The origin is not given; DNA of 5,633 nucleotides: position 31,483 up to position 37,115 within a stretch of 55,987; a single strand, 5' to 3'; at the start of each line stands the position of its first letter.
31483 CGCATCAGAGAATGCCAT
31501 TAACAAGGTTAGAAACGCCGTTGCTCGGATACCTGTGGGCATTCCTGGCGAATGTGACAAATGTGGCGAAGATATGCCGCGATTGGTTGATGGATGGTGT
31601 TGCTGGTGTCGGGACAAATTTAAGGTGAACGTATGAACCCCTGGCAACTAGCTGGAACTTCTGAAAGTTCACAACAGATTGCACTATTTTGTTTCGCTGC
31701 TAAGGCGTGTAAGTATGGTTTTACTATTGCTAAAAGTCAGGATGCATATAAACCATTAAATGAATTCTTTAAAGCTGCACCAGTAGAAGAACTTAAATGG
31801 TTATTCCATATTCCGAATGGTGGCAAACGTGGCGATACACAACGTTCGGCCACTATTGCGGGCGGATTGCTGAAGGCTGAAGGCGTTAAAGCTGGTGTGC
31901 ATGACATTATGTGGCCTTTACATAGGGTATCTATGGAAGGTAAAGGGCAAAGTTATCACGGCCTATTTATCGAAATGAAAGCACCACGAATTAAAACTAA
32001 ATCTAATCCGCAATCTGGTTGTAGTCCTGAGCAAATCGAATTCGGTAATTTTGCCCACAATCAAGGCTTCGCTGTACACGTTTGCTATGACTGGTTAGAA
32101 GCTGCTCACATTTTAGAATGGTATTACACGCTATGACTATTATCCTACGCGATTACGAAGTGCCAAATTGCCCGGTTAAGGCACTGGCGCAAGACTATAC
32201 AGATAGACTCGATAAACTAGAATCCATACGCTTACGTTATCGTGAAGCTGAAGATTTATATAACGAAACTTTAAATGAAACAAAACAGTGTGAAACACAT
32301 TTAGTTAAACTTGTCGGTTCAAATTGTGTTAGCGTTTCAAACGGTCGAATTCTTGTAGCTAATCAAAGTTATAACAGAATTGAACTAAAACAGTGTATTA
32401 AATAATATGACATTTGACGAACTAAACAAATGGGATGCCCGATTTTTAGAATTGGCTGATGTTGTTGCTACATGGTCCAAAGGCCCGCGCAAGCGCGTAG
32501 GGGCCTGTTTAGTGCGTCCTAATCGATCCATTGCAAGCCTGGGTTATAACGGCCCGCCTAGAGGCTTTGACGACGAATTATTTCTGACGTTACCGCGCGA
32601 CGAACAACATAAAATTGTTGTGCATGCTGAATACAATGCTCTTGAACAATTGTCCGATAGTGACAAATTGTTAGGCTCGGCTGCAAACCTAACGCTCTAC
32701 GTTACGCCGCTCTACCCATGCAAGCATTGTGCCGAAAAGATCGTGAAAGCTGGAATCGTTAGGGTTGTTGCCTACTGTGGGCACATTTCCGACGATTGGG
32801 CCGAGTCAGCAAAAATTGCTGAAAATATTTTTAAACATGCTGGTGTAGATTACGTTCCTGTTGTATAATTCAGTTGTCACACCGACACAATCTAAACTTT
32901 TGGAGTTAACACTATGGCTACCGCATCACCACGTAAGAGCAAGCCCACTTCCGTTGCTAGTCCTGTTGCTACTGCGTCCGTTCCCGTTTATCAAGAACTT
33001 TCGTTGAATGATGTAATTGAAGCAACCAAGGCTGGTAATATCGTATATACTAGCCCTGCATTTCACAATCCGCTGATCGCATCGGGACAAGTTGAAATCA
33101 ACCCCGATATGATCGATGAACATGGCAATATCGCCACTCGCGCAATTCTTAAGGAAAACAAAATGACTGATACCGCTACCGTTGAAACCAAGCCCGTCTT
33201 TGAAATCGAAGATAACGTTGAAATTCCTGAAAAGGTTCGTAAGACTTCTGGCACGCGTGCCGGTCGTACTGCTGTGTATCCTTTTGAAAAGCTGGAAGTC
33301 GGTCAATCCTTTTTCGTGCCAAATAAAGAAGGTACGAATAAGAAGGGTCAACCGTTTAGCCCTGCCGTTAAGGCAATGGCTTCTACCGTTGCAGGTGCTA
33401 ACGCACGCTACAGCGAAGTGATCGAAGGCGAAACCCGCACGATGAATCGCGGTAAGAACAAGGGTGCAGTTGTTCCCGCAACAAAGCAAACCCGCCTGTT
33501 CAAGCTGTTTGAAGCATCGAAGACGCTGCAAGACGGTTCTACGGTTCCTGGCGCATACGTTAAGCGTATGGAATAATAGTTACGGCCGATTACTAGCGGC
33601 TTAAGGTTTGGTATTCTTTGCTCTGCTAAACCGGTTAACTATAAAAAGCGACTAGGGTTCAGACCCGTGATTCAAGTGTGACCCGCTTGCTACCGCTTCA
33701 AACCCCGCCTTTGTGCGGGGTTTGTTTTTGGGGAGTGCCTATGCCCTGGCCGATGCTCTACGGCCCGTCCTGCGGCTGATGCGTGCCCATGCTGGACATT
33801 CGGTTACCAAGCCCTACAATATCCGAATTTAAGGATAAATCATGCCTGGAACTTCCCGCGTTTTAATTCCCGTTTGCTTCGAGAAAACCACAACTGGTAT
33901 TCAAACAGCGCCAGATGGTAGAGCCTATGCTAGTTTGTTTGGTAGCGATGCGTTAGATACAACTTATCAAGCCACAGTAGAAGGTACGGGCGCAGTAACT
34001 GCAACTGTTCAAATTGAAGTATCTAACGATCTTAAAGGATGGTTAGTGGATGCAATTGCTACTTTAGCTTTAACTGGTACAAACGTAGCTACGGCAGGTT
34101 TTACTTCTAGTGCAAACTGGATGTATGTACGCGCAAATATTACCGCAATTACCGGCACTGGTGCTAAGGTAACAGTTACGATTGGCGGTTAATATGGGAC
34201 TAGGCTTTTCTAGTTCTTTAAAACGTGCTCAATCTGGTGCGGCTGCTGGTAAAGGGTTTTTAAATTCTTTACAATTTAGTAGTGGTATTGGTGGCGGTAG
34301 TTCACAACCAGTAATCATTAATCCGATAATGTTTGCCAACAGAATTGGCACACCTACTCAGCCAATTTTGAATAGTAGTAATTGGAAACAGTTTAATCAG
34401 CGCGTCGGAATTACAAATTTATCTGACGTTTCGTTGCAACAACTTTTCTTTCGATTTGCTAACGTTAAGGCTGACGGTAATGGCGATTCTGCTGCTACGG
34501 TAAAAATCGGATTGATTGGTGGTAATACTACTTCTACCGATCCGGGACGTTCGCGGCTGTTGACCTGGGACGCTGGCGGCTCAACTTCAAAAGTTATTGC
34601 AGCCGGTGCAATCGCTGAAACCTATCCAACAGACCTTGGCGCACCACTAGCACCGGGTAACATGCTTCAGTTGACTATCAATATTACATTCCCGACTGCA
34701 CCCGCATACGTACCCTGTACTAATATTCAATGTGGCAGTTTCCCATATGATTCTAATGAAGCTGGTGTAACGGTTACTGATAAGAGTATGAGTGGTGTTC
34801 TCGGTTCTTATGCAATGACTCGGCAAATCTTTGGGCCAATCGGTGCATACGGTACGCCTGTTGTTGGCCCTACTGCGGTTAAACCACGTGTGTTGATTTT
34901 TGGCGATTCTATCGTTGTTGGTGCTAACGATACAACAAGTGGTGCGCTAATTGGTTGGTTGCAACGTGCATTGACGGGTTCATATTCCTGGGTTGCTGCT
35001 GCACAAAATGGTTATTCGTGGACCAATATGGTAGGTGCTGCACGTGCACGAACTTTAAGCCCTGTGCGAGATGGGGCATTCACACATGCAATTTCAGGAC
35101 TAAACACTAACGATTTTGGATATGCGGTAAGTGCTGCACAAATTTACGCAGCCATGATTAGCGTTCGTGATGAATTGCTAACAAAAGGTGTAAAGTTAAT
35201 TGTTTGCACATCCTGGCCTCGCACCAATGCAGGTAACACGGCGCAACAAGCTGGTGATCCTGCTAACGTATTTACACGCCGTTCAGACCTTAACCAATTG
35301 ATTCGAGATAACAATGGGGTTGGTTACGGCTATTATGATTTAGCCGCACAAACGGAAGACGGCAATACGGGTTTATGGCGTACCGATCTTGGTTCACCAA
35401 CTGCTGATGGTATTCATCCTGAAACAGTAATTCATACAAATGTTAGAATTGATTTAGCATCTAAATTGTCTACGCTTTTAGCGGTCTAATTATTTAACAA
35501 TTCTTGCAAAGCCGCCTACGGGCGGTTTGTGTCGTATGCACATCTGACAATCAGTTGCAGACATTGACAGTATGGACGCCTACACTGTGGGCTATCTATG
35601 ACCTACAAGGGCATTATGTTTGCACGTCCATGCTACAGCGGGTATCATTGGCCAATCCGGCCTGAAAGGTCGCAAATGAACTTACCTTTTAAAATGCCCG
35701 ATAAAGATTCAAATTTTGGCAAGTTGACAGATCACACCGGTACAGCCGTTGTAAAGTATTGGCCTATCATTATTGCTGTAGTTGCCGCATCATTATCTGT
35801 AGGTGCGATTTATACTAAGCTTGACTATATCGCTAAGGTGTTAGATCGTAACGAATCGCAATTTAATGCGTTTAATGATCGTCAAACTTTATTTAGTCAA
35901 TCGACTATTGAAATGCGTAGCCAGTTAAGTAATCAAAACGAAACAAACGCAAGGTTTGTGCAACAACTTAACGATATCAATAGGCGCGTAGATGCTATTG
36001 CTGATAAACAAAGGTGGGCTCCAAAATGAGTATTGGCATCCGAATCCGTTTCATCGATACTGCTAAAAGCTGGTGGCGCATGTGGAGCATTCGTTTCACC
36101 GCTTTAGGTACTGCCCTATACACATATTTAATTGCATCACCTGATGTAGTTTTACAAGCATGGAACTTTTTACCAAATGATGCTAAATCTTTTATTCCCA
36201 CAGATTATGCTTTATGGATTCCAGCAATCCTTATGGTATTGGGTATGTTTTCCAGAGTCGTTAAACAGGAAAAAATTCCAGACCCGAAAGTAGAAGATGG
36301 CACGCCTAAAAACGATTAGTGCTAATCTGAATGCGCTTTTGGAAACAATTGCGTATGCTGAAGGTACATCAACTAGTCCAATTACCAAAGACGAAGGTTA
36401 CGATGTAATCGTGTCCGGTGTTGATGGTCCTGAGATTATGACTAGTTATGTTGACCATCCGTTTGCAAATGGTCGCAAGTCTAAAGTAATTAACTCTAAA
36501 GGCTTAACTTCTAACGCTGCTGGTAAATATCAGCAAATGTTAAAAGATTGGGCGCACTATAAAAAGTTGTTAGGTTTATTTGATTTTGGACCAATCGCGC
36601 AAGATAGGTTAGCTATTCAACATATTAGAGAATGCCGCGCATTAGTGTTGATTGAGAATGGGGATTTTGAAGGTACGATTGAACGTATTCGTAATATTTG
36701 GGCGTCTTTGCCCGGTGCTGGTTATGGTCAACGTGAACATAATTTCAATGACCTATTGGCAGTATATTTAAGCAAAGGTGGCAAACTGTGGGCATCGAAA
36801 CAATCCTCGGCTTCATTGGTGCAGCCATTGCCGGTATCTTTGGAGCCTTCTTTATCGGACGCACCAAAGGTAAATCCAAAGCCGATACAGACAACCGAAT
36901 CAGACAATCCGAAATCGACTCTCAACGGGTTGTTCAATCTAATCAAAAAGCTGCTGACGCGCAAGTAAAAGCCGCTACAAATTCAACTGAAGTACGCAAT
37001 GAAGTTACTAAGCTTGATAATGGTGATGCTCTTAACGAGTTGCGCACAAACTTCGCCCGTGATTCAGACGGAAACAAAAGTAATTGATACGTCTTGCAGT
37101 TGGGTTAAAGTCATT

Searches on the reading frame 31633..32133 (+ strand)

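Call 72: search_protein_families(library=phrogs, proteins=[window:31633-32133:+], max_evalue=0.00001)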
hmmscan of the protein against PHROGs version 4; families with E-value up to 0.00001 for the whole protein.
window:31633-32133:+ (167 aa): 1 family
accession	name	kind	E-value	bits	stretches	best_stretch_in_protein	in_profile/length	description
phrog_824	-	unknown function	4.9e-30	106.3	1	10-164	65-174/265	-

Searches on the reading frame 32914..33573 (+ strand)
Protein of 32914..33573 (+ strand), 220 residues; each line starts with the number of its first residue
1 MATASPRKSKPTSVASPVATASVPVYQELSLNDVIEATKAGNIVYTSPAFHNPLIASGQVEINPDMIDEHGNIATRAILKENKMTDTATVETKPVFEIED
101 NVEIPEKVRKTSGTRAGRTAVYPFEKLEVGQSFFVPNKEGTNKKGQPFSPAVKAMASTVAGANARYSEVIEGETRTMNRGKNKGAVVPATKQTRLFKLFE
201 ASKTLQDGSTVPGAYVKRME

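Call 72: search_protein_families(library=phrogs, proteins=[window:32914-33573:+], max_evalue=0.00001)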
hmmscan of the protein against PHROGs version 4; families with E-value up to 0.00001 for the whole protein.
window:32914-33573:+ (220 aa): 1 family
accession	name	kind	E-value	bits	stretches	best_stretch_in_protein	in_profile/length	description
phrog_7597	-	unknown function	6.8e-39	134.6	1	31-199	15-175/193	-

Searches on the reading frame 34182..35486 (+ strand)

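Call 72: search_protein_families(library=phrogs, proteins=[window:34182-35486:+], max_evalue=0.00001)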
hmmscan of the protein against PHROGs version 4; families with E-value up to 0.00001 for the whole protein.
window:34182-35486:+ (435 aa): 1 family
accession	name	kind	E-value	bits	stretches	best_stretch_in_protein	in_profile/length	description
phrog_6102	-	moron, auxiliary metabolic gene and host takeover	9.9e-07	28.8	1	213-363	9-166/442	lipase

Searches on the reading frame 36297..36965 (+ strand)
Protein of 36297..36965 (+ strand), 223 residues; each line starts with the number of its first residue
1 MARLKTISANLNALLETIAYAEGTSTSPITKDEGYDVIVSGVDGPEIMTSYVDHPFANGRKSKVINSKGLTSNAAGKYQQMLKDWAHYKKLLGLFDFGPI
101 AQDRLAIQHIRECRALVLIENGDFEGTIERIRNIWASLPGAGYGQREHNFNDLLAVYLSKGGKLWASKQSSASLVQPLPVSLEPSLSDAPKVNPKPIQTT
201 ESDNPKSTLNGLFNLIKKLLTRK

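Call 72: search_protein_families(library=phrogs, proteins=[window:36297-36965:+], max_evalue=0.00001)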
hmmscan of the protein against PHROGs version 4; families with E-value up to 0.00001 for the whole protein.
window:36297-36965:+ (223 aa): 3 families
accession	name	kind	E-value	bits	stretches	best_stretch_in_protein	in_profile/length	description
phrog_17029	-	unknown function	1.7e-57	195.8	1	8-170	7-170/241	-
phrog_90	-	lysis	2.9e-50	172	1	4-170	649-814/1168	endolysin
phrog_17230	-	tail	1.4e-15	58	1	9-158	370-511/580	tail fiber protein/ lysozyme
